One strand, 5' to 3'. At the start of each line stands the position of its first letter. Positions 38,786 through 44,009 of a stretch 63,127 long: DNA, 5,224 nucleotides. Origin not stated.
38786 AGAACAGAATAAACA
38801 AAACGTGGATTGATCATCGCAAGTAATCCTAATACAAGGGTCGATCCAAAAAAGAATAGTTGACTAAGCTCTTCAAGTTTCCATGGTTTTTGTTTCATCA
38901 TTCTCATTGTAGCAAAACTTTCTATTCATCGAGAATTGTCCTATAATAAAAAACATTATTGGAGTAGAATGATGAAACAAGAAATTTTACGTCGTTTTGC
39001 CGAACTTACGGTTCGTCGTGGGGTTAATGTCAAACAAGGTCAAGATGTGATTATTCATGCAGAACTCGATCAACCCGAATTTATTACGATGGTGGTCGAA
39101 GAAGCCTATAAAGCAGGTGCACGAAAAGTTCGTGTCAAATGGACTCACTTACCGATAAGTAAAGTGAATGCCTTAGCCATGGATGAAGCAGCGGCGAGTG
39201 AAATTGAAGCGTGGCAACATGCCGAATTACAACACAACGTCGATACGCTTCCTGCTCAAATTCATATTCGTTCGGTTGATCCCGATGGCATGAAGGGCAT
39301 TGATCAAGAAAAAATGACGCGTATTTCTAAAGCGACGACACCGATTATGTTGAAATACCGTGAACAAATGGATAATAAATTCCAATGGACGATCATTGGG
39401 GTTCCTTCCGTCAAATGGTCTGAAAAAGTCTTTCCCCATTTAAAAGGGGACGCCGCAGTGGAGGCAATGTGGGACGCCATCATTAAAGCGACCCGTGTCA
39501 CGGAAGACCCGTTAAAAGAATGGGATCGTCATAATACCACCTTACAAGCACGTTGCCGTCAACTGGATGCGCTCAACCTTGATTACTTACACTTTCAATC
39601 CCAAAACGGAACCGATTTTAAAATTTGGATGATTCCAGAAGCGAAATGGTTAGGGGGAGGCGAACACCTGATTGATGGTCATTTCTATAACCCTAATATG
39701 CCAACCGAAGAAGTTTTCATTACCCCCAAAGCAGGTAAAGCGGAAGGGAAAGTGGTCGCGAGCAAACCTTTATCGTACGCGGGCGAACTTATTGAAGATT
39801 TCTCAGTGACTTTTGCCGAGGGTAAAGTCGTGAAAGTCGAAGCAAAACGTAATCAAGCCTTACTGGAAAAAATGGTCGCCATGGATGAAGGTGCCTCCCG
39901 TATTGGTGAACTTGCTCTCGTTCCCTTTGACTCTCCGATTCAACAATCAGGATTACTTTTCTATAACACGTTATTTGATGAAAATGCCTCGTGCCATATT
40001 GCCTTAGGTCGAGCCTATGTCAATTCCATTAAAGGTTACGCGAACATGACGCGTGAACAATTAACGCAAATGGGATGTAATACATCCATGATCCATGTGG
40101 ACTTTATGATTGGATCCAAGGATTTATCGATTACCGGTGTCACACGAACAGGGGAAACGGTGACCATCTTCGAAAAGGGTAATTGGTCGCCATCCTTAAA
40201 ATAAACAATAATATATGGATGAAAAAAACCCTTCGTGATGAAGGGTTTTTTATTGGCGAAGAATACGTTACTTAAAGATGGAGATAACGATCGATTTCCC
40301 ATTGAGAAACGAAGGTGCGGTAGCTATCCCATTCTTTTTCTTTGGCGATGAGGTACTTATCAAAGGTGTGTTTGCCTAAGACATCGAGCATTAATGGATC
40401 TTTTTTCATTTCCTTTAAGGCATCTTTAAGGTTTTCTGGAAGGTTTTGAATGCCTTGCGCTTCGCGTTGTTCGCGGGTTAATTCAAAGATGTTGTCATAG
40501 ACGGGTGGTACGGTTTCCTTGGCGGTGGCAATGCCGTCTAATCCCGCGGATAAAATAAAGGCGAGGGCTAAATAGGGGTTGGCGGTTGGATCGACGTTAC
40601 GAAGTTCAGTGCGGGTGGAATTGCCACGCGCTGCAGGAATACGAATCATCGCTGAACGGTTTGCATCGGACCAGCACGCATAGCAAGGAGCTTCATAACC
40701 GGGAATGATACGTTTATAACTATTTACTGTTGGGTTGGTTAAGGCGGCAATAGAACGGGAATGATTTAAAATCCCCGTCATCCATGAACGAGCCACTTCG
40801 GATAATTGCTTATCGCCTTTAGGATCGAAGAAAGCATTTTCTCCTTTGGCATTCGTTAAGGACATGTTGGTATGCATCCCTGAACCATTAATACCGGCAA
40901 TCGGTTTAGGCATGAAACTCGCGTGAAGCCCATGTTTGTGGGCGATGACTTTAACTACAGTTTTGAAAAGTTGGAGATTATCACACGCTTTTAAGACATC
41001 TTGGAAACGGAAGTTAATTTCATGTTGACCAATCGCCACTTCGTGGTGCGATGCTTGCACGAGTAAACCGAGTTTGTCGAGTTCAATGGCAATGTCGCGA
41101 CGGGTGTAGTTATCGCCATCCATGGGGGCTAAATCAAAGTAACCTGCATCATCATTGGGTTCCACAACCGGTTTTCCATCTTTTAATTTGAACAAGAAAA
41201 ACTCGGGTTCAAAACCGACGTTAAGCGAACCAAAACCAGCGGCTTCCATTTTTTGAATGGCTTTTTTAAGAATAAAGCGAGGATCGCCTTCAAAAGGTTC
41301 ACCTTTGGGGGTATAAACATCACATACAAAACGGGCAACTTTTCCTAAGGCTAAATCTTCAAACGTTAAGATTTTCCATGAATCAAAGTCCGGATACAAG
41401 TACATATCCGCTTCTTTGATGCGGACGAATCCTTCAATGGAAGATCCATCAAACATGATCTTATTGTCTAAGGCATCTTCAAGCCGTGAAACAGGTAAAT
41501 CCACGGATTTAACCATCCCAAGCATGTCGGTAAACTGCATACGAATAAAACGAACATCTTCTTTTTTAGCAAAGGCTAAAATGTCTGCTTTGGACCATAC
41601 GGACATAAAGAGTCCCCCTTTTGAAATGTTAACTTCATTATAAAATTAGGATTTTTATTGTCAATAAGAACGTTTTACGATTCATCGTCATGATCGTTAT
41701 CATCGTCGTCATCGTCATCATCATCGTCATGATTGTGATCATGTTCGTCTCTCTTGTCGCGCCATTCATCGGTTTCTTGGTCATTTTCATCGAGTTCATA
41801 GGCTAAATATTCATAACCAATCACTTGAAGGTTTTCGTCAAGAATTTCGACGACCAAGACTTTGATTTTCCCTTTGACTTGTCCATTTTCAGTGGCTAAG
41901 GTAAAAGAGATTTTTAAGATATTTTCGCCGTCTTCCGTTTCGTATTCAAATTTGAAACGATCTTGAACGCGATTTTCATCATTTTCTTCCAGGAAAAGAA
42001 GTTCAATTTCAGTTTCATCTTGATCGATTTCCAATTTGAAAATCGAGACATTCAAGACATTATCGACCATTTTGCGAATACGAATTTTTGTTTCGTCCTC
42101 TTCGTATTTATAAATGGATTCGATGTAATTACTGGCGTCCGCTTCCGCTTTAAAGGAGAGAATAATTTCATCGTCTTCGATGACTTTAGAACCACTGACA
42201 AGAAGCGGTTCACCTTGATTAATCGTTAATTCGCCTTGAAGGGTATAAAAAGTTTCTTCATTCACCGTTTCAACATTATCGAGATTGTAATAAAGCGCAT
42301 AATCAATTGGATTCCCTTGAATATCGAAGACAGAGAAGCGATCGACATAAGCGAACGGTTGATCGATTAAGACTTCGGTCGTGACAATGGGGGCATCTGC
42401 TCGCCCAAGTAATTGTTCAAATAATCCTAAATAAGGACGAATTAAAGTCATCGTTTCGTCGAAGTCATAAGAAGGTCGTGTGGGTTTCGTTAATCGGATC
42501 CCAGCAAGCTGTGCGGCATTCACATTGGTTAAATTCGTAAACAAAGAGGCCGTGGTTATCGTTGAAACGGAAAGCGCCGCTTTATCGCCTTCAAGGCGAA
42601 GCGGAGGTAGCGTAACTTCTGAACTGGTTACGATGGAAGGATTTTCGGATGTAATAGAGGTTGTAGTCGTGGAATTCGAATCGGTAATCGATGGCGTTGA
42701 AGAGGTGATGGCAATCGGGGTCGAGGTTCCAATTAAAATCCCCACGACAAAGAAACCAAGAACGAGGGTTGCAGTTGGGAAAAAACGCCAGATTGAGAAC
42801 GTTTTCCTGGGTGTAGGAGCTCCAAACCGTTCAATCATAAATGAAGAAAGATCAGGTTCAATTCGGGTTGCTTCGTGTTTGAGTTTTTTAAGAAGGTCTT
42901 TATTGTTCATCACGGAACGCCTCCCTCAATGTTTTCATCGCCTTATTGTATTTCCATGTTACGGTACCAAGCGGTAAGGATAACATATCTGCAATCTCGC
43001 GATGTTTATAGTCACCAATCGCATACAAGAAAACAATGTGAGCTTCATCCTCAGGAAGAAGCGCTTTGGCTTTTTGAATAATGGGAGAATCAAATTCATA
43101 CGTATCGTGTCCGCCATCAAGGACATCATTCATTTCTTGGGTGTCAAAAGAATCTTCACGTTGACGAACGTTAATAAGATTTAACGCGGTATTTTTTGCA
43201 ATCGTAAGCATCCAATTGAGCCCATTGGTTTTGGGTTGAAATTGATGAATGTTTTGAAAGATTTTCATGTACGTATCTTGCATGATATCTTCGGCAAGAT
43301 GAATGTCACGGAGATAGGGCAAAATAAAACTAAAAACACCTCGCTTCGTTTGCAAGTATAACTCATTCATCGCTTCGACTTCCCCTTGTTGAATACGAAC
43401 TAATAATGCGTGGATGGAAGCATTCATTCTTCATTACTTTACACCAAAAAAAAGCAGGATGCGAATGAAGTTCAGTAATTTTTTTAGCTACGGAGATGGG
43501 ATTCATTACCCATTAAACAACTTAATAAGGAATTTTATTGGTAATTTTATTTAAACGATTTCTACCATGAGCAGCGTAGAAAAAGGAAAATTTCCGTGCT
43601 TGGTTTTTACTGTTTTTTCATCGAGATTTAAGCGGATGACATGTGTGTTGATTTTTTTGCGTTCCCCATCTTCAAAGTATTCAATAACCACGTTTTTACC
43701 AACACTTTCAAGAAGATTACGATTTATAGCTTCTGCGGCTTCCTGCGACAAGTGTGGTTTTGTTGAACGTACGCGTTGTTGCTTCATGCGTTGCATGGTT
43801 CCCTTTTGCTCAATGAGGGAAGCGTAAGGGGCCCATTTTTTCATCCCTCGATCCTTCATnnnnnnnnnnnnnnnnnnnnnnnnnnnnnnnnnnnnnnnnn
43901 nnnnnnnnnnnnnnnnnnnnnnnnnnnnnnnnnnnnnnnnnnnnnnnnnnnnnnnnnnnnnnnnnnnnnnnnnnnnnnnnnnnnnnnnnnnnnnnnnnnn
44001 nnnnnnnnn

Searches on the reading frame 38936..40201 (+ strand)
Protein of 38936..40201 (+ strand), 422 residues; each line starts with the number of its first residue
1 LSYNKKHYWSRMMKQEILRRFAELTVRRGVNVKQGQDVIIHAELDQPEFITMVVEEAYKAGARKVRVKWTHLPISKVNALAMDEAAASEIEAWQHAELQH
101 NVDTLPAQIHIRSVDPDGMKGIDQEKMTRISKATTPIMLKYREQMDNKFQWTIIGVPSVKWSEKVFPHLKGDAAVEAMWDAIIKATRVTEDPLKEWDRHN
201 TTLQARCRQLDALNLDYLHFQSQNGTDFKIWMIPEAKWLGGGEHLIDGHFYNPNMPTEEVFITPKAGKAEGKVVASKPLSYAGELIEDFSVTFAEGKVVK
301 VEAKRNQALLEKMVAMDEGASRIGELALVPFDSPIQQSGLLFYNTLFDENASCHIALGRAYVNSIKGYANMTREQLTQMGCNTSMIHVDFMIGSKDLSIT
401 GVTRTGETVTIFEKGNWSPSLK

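Call 11: search_protein_families(library=pfam, proteins=[window:38936-40201:+], max_evalue=0.001)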
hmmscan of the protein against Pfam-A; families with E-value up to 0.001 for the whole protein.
window:38936-40201:+ (422 aa): 1 family
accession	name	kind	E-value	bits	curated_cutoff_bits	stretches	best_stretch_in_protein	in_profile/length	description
PF02073.20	Peptidase_M29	-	2e-152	508.2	27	1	15-417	2-406/406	Thermophilic metalloprotease (M29)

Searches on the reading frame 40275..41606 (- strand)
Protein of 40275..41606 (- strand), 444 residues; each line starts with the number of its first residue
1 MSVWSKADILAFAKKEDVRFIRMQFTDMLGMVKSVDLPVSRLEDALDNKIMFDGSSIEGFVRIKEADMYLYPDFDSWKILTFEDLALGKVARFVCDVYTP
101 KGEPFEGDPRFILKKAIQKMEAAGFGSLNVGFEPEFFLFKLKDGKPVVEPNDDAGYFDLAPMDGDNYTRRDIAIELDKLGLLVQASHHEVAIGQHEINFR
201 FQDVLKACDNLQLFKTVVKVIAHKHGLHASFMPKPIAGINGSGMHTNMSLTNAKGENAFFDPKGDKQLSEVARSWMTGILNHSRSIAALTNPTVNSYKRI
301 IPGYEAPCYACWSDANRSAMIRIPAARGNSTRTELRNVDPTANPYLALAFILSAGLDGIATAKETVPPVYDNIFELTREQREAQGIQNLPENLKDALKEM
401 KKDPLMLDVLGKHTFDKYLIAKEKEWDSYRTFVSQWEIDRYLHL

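Call 8: search_protein_families(library=pfam, proteins=[window:40275-41606:-], max_evalue=0.001)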
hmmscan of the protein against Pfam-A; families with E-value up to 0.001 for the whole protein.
window:40275-41606:- (444 aa): 2 families
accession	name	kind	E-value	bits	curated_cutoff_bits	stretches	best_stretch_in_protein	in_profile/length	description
PF00120.29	Gln-synt_C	-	2.7e-127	425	24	1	107-441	2-344/344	Glutamine synthetase, catalytic domain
PF03951.24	Gln-synt_N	-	2.4e-27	94.8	33.4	1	17-100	1-82/82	Glutamine synthetase, beta-Grasp domain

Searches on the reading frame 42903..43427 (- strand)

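Call 8: search_protein_families(library=pfam, proteins=[window:42903-43427:-], max_evalue=0.001)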
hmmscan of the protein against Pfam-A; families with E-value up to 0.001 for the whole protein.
window:42903-43427:- (175 aa): 3 families
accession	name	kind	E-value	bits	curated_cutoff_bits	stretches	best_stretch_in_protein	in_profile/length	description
PF04542.20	Sigma70_r2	-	6.5e-11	42.3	24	1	23-90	1-70/71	Sigma-70 region 2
PF08281.18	Sigma70_r4_2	-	1.5e-07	31.4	25.7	1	117-167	4-54/54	Sigma-70, region 4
PF04545.22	Sigma70_r4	-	4.5e-06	26.5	24.1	1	124-169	5-50/50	Sigma-70, region 4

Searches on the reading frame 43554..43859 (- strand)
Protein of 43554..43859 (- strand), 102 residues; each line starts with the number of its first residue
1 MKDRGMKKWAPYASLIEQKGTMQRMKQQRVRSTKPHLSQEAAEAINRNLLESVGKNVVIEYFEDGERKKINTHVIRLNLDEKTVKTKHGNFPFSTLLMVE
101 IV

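Call 8: search_protein_families(library=pfam, proteins=[window:43554-43859:-], max_evalue=0.001)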
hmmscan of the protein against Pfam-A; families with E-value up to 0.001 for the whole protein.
window:43554-43859:- (102 aa): 1 family
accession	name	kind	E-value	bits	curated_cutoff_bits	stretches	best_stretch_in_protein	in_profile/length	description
PF08863.15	YolD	-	4.8e-10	39.8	27.5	1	15-95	2-84/94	YolD-like protein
